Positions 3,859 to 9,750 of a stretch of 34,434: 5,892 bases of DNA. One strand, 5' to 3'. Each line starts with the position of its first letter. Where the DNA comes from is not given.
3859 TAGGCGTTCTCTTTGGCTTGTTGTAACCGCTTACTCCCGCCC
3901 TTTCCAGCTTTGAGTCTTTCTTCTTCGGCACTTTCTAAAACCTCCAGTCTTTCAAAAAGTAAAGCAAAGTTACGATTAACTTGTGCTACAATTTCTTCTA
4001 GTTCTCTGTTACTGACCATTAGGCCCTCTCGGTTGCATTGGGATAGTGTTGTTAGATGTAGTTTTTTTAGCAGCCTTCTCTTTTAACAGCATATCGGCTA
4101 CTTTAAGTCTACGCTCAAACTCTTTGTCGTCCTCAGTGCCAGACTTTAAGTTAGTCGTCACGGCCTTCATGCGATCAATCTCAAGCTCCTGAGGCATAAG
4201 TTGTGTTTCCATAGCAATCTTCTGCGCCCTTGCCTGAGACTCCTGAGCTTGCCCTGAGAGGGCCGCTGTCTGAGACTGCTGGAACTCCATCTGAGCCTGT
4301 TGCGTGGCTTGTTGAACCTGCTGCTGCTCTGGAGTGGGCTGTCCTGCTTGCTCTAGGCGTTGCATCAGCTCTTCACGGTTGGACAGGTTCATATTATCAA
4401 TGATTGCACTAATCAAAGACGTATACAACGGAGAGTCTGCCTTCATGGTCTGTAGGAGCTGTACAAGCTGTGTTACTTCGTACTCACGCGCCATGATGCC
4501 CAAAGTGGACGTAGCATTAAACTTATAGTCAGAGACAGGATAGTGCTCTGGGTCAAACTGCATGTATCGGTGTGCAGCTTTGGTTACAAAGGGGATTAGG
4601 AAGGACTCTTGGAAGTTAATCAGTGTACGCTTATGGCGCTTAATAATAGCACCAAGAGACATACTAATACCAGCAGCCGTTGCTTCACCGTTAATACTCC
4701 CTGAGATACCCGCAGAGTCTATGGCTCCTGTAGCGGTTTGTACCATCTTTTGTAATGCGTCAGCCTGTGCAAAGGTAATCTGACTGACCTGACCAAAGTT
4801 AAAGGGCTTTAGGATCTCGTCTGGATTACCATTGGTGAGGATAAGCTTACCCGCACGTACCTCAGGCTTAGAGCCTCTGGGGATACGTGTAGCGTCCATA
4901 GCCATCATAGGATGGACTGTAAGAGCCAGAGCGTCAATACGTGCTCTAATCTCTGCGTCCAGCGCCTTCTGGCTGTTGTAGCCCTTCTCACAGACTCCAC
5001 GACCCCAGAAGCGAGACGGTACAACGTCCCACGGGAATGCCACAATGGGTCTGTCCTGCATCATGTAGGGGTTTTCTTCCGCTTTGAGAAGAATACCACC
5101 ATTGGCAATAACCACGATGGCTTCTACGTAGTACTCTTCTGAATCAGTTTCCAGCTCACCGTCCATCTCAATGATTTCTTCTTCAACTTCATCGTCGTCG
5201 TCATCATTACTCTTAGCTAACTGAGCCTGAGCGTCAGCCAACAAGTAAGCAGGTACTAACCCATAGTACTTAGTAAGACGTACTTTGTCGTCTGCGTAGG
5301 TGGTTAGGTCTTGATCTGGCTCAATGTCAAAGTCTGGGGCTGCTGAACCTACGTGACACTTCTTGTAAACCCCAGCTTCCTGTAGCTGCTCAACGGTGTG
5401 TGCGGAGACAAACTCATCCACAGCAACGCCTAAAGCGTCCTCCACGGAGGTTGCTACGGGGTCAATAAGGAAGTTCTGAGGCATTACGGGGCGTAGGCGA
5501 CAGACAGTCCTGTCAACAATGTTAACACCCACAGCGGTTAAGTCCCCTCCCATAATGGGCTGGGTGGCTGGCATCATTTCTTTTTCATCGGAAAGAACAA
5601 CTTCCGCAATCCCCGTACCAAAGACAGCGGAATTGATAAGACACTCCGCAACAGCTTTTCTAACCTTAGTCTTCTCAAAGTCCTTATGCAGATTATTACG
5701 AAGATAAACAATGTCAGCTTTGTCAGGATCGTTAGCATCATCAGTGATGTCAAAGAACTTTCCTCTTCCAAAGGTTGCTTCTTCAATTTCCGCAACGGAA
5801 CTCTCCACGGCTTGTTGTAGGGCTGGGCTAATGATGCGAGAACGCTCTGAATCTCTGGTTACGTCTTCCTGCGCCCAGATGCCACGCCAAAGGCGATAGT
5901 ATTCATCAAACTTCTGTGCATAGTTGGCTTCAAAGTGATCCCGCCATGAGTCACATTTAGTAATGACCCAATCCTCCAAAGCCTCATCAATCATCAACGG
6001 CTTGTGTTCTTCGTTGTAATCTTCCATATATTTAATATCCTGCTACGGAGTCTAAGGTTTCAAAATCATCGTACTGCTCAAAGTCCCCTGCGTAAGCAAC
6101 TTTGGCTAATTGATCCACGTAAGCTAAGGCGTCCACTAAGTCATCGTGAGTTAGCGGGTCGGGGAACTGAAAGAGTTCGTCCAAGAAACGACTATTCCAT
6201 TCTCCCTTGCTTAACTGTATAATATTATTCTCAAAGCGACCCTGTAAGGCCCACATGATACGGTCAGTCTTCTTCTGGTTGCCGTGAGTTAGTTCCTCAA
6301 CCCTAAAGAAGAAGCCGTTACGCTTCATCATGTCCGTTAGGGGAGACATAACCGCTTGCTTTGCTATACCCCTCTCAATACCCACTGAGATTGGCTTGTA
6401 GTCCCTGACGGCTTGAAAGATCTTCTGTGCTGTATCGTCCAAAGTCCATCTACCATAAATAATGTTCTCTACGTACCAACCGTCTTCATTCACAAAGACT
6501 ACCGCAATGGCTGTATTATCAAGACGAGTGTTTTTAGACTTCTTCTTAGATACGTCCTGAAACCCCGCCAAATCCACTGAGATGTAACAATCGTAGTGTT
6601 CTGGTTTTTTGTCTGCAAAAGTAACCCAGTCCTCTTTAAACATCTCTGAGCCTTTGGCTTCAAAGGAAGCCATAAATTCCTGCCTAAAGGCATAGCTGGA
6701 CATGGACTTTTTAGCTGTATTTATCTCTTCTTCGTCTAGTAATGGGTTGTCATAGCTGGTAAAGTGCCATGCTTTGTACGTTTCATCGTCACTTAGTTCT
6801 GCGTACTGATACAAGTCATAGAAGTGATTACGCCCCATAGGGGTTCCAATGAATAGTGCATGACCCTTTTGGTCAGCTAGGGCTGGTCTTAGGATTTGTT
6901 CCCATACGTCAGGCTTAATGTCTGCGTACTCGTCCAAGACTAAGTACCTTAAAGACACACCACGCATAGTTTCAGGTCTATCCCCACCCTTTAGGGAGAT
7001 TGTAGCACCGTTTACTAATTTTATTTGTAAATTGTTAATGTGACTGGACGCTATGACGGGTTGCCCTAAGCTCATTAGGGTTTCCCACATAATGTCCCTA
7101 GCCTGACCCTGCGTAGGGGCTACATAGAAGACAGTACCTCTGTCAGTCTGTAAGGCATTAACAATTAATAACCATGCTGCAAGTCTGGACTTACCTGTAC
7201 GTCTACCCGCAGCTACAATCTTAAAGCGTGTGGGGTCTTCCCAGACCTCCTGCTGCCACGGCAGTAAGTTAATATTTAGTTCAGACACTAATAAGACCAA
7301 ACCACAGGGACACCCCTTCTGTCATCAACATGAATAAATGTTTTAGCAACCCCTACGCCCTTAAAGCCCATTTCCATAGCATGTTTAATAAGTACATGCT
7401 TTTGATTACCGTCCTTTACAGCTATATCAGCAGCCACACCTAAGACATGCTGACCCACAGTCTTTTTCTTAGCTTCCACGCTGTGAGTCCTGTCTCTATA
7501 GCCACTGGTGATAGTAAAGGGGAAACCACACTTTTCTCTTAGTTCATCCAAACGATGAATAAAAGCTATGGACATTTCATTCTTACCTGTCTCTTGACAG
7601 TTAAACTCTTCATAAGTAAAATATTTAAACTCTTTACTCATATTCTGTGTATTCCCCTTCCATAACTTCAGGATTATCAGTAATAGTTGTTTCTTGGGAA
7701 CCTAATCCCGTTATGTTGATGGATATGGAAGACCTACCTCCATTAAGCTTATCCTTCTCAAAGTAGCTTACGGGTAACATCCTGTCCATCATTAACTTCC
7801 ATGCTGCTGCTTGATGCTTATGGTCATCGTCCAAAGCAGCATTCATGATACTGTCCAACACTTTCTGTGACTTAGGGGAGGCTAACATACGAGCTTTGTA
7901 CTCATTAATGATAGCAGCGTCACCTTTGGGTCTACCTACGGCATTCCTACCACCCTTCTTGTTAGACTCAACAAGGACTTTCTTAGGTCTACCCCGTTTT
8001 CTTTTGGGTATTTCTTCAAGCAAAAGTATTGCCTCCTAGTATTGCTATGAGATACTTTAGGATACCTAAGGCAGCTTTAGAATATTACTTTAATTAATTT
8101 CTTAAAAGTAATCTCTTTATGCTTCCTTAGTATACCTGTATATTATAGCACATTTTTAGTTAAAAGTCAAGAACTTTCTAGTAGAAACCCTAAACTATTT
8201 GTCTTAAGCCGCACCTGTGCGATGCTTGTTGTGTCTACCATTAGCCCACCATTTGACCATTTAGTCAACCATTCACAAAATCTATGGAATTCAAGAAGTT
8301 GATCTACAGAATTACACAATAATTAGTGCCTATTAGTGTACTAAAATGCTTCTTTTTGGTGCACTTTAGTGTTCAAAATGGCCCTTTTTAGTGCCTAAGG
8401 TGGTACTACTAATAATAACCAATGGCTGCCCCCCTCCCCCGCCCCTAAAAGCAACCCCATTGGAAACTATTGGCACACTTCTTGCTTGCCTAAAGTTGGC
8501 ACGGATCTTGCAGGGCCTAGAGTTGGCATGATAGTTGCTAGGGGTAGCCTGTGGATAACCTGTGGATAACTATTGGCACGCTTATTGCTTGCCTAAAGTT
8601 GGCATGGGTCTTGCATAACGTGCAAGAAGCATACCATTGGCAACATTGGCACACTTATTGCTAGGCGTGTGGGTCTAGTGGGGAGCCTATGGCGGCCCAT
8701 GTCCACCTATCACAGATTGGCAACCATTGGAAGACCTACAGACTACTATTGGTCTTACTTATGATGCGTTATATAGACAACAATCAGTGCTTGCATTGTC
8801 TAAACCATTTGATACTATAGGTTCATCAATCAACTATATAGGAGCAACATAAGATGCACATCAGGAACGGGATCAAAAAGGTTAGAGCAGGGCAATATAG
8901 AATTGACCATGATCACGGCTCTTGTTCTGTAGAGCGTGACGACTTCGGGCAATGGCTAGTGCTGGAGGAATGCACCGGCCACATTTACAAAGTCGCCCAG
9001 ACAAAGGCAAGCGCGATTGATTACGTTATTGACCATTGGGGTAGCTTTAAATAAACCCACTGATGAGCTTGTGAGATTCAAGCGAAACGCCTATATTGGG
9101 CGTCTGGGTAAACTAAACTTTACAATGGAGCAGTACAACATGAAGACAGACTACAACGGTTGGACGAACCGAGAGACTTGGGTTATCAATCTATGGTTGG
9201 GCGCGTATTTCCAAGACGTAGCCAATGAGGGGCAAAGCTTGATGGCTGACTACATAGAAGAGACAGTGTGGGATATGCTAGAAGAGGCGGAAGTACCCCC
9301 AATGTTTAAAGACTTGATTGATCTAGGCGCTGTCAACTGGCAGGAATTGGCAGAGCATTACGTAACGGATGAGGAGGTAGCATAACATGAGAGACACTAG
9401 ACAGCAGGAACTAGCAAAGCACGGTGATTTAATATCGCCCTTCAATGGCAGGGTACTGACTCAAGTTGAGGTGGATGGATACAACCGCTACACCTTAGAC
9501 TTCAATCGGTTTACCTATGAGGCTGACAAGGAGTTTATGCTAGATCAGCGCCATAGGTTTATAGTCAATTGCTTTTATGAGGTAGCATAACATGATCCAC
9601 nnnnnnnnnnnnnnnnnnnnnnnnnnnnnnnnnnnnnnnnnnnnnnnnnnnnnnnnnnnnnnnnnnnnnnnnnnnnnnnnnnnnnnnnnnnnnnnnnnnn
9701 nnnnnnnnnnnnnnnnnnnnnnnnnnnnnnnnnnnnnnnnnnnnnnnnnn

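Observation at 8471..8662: Array of six same-strand sigma54 (RpoN) -24/-12 promoter-like elements upstream of the early genes of an RNAP-less podovirus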

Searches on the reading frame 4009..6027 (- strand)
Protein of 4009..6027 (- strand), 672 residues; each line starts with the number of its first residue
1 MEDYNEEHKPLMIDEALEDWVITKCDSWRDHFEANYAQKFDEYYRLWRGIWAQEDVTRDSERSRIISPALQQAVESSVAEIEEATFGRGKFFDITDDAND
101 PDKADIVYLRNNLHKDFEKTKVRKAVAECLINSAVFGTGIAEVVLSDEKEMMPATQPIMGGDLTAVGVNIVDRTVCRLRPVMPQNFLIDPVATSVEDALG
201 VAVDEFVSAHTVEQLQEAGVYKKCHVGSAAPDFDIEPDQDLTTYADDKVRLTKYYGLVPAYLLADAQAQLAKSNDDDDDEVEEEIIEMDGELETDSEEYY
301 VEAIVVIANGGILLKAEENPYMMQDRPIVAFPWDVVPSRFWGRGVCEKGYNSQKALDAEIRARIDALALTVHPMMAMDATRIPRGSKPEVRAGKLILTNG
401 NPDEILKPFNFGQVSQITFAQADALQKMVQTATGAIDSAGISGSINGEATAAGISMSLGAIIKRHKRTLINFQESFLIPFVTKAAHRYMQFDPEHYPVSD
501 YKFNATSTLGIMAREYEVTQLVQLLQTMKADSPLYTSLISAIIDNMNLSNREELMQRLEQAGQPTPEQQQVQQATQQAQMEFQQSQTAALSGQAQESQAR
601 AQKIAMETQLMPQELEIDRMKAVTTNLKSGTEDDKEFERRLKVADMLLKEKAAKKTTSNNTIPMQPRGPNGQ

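Call 7: search_protein_families(library=phrogs, proteins=[window:4009-6027:-], max_evalue=0.001)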
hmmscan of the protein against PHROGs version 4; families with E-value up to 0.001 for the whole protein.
window:4009-6027:- (672 aa): 3 families
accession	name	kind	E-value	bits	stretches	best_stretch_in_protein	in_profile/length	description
phrog_1216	-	head and packaging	1.9e-47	163.2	2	170-658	206-697/714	portal protein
phrog_332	-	connector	5.6e-39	134.9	1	35-603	27-555/560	head-tail adaptor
phrog_156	-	head and packaging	1.3e-11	44.7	2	514-655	517-657/681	portal protein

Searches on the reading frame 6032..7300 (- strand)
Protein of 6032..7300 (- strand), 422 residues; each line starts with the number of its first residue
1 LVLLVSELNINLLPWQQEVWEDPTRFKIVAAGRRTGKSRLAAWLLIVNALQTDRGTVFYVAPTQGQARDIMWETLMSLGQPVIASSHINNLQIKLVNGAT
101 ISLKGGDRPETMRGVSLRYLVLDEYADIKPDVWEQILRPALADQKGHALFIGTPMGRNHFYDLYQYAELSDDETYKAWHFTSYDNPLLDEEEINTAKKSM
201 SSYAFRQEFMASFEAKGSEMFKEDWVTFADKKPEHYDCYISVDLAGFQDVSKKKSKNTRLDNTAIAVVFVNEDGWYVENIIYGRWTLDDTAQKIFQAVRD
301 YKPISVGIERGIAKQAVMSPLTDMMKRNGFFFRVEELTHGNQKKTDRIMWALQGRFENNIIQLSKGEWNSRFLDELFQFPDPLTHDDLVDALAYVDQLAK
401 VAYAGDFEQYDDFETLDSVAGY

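Call 7: search_protein_families(library=phrogs, proteins=[window:6032-7300:-], max_evalue=0.001)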
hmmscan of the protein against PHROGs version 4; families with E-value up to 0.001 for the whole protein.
window:6032-7300:- (422 aa): 11 families
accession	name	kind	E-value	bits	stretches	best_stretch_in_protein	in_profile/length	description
phrog_2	-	head and packaging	8e-49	168.1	1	9-395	263-590/807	terminase large subunit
phrog_38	-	head and packaging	1.1e-30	108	1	131-408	467-712/760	terminase large subunit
phrog_7579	-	head and packaging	1.6e-21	77.7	1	14-225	7-225/239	terminase large subunit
phrog_979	-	head and packaging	2.9e-17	63.6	1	174-394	365-594/642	terminase large subunit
phrog_675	-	head and packaging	7.4e-11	42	1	14-166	45-202/576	terminase large subunit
phrog_9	-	head and packaging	7.2e-09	36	1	10-281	200-522/812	terminase large subunit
phrog_5573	-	head and packaging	1.2e-06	29.1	1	214-394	58-229/250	terminase large subunit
phrog_20726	-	unknown function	4.6e-06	27.4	1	255-394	12-168/199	-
phrog_5902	-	unknown function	5.3e-06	26.9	1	8-213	30-258/359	-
phrog_12171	-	head and packaging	5.5e-06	27.4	1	356-393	53-89/110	terminase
phrog_3717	-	head and packaging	0.00046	20.7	0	5-255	4-269/277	terminase large subunit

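Call 11: find_related_loci(query=window:6032-7300:-, collection=viral_contigs, flank=6000)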
Query window:6032-7300:- (422 aa) in viral_contigs; peptide patterns used: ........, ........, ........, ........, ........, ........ (x = any residue, [..] = any of these).
600 stretches matched a pattern (row limit reached: there are more); 600 encode a relative of the query (tblastn E <= 1e-3); the best 80 are kept; 80 distinct loci.
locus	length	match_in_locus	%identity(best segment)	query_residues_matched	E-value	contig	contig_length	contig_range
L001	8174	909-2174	99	1-422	0e+0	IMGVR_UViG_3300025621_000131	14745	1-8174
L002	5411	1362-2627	99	1-422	0e+0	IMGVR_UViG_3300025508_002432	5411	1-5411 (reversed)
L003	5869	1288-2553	98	1-422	0e+0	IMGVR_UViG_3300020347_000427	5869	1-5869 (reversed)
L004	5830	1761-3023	98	2-422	0e+0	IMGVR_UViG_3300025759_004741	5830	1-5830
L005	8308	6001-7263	97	2-422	0e+0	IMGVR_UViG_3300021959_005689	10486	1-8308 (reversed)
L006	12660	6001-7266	95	1-422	0e+0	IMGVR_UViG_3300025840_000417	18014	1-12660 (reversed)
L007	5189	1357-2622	95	1-422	0e+0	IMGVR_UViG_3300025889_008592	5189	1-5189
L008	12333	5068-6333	95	1-422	0e+0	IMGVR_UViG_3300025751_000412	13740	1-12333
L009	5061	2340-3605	95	1-422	0e+0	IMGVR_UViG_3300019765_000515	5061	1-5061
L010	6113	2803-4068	94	1-422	0e+0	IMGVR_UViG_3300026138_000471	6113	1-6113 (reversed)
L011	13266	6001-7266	93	1-422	0e+0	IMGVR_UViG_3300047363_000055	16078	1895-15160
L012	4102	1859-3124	93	1-422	0e+0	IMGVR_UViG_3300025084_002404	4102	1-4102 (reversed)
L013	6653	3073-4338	93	1-422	0e+0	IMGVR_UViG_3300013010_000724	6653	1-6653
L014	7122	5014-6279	93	1-422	0e+0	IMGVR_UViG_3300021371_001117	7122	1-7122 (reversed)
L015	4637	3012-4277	92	1-422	0e+0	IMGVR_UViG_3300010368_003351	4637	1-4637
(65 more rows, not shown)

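Call 18: search_dna_similar(query=window:6032-7300:-, collection=phages, mode=protein, max_rows=20)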
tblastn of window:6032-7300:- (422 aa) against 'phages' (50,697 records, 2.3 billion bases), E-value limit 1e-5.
Records with a match: 1445; places in all: 1445; records where one place covers at least 80% of the query: 9.
Best place of each record, by identity: <60% 1445.
By first word of the organism name: Vibrio 453; Salmonella 271; Escherichia 135; Klebsiella 90; Mycobacterium 72; Gordonia 46; Microbacterium 38; Pseudomonas 36; Synechococcus 36; Pelagibacter 29; and 60 more.
By host as written in the record: - 452; Mycobacterium smegmatis mc2 155 44; Escherichia coli 42; Salmonella enterica subsp. enterica serovar Enteritidis PT1 39; Vibrio harveyi BAA-1116 36; Klebsiella pneumoniae 27; Microbacterium foliorum NRRL B-24224 26; Gordonia rubripertincta NRRL B-16540 26; and 287 more.
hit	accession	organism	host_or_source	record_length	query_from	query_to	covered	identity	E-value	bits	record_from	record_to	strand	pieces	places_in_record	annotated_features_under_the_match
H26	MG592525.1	Vibrio phage 1.157.O._10N.261.45.B7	Vibrio breoganii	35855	8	221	51%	43.8%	3e-44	170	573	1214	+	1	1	terminase-like family protein | HNH nuclease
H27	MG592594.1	Vibrio phage 1.228.O._10N.261.49.C1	Vibrio breoganii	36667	8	221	51%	43.8%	3e-44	170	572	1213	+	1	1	terminase-like family protein | HNH nuclease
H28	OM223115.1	Pseudomonas phage hairong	Pseudomonas syringae pv. actinidiae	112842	4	221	52%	42.8%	2e-44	171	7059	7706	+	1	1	large terminase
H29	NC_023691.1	Mycobacterium phage Patience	Mycobacterium smegmatis mc2 155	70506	16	370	84%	25.7%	2e-13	78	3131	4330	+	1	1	6: terminase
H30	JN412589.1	Mycobacterium phage Patience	Mycobacterium smegmatis mc2 155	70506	16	370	84%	25.7%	2e-13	78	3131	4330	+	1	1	6: terminase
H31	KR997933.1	Mycobacterium phage Madruga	Mycobacterium smegmatis mc2155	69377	16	370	84%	25.7%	2e-13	78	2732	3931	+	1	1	terminase large subunit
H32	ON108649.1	Mycobacterium phage Labelle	Mycobacterium smegmatis mc#155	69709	16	370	84%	25.7%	2e-13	78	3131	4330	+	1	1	6: terminase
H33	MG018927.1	Pseudomonas phage nickie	Pseudomonas syringae pv. avii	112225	10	221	50%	42.6%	1e-45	175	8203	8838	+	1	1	large terminase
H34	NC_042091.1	Pseudomonas phage nickie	Pseudomonas syringae pv. avii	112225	10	221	50%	42.6%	1e-45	175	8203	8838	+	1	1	terminase large subunit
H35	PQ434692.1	Stenotrophomonas phage ANB28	Stenotrophomonas maltophilia B28B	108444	16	221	49%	43.3%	4e-48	182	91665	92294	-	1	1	hypothetical protein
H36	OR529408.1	Stenotrophomonas phage BUCTxx99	Stenotrophomonas maltophilia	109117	16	221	49%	43.3%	4e-48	182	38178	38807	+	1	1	terminase family protein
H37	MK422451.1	Klebsiella phage ST13-OXA48phi12.3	Klebsiella pneumoniae ST13-OXA48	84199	10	221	50%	41.7%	2e-45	174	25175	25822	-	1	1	terminase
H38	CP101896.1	Klebsiella phage GArcari-2022b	Klebsiella pneumoniae strain 4011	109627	10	221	50%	41.7%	2e-45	174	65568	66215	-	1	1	record has no annotation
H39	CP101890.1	Klebsiella phage GArcari-2022a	Klebsiella pneumoniae strain 9362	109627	10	221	50%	41.7%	2e-45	174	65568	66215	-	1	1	record has no annotation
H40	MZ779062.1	Klebsiella phage pJN2-26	horse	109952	10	221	50%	41.7%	2e-45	174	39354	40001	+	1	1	putative terminase large subunit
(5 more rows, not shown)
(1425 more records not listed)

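Call 28: find_homologous_proteins(query=window:6032-7300:-, max_evalue=1e-30)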
Query window:6032-7300:- (422 aa): 7785 proteins with E <= 1e-30 among 8000 candidates; the best 120 are listed.
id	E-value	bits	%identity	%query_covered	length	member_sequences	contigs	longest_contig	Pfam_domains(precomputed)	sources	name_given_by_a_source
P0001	4.9e-279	943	98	99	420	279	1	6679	PF17289.9,PF03237.22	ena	-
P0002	5.8e-256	867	89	99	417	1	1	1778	PF17289.9,PF04466.20,PF03237.22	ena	-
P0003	3.9e-255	864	89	99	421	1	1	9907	PF17289.9,PF04466.20,PF03237.22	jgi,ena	-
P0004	4.3e-255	864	89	99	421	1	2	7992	PF17289.9,PF04466.20,PF03237.22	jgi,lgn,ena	-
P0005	4.2e-248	841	87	99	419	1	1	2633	PF17289.9,PF03237.22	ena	-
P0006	4.4e-245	831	85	99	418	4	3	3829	PF17289.9,PF03237.22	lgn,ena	-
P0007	3.4e-243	825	84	99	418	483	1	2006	PF17289.9,PF03237.22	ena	-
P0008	6.2e-243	824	84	99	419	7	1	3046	PF17289.9,PF03237.22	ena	-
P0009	1.2e-241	820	84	99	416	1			PF17289.9,PF03237.22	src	-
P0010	6.1e-241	818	83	99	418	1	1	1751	PF17289.9,PF04466.20,PF03237.22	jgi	-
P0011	8.5e-241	817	84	99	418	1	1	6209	PF17289.9,PF04466.20,PF03237.22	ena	-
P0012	1.4e-240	816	84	99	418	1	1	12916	PF17289.9,PF04466.20,PF03237.22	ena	-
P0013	5.3e-239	811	83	99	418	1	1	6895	PF17289.9,PF04466.20,PF03237.22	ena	-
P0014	1.1e-238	810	83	99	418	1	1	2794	PF17289.9,PF04466.20,PF03237.22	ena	-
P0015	1.1e-238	810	82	99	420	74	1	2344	PF17289.9,PF22530.3,PF03237.22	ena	-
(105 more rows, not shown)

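Call 35: find_related_loci(query=window:6032-7300:-, collection=genome_contigs, flank=4000)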
Query window:6032-7300:- (422 aa) in genome_contigs; peptide patterns used: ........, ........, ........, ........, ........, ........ (x = any residue, [..] = any of these).
20 stretches matched a pattern; 4 encode a relative of the query (tblastn E <= 1e-3); 4 distinct loci.
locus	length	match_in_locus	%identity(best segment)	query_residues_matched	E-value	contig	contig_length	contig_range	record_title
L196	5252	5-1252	80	5-422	0e+0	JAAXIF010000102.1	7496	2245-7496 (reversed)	MAG: Sphingobacteriales bacterium isolate SW22112_bin_1 NODE_5832_length_7496_cov_98.682570, whole genome shotgun sequen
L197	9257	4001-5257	64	4-422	0e+0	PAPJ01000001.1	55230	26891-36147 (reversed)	MAG: Planctomycetaceae bacterium isolate SP166 15986, whole genome shotgun sequence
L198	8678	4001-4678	33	10-223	6e-35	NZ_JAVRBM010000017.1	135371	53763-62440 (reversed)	MAG: Nostoc sp. ChiQUE01b contig_17, whole genome shotgun sequence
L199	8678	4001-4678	33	10-223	5e-34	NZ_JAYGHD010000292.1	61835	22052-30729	Nostoc sp. UHCC 0251 NODE_13_length_61835_cov_24.512965, whole genome shotgun sequence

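Call 70: find_encoding_contigs(protein=window:6032-7300:-, flank=3000, max_places=6)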
Protein window:6032-7300:- (422 aa): 18 contigs read that carry it; 6 places shown.
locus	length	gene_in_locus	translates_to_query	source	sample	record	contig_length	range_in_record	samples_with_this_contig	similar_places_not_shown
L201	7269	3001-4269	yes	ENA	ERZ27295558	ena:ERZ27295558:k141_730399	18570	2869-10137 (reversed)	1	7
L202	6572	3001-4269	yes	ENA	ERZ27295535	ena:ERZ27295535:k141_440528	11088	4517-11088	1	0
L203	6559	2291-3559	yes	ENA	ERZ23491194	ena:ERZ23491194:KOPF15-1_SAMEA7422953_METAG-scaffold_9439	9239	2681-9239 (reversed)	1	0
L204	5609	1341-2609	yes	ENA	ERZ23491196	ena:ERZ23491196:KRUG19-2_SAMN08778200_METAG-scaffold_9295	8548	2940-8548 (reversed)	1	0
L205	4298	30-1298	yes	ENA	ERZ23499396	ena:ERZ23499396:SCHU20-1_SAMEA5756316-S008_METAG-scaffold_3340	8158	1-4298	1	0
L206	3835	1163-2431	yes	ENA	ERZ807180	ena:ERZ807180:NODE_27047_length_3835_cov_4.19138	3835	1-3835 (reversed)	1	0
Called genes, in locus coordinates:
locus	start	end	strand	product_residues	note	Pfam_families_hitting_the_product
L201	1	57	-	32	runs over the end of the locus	-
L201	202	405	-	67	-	-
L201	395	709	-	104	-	-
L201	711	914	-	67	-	-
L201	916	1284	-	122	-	PF23907:DUF7249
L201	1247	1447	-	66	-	-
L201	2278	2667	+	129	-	-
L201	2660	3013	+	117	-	PF08291:Peptidase_M15_3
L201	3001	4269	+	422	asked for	PF04466:Terminase_3 (weak), PF03237:Terminase_6N, PF17289:Terminase_6C (weak)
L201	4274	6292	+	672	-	PF23899:SU10_portal, PF16510:P22_portal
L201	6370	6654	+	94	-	-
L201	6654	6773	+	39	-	-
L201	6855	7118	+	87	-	-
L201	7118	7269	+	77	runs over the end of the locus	-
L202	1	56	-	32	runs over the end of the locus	-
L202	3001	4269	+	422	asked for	PF04466:Terminase_3 (weak), PF03237:Terminase_6N, PF17289:Terminase_6C (weak)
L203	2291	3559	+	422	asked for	PF04466:Terminase_3 (weak), PF03237:Terminase_6N, PF17289:Terminase_6C (weak)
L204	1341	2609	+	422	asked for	PF04466:Terminase_3 (weak), PF03237:Terminase_6N, PF17289:Terminase_6C (weak)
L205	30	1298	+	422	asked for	PF04466:Terminase_3 (weak), PF03237:Terminase_6N, PF17289:Terminase_6C (weak)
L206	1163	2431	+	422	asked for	PF04466:Terminase_3 (weak), PF03237:Terminase_6N, PF17289:Terminase_6C (weak)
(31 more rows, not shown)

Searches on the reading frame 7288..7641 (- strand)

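Call 7: search_protein_families(library=phrogs, proteins=[window:7288-7641:-], max_evalue=0.001)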
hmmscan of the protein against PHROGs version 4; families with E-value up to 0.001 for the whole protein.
window:7288-7641:- (117 aa): 3 families
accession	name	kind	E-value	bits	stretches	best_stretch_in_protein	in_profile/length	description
phrog_894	-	lysis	1.2e-28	101.2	1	2-117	44-175/389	endolysin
phrog_17373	-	other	1.3e-09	39.1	1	7-106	21-121/224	peptidase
phrog_25247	-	other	0.00049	20.3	1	30-107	427-503/520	peptidase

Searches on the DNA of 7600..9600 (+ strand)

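Call 4: search_dna_similar(query=window:7600-9600:+, collection=phages, mode=distant, max_rows=30)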
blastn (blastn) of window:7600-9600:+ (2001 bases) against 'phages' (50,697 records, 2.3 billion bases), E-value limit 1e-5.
No match.

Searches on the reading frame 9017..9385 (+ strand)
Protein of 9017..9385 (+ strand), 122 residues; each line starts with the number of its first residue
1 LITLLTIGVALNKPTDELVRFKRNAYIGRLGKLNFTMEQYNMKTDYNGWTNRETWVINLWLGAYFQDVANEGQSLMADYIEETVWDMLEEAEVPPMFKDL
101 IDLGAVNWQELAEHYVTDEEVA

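Call 7: search_protein_families(library=phrogs, proteins=[window:9017-9385:+], max_evalue=0.001)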
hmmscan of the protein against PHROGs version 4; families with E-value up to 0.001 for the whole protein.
window:9017-9385:+ (122 aa): 1 family
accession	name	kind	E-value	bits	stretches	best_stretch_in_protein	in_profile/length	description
phrog_871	-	unknown function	1.6e-10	42.4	2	37-62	5-30/140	-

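Call 19: search_protein_families(library=pfam, proteins=[window:9017-9385:+], max_evalue=0.01)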
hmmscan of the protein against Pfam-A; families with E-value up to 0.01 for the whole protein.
window:9017-9385:+ (122 aa): 1 family
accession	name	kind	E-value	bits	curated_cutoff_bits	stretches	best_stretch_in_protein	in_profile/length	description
PF23907.1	DUF7249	-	5.9e-09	37.3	27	1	42-120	1-78/93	Family of unknown function (DUF7249)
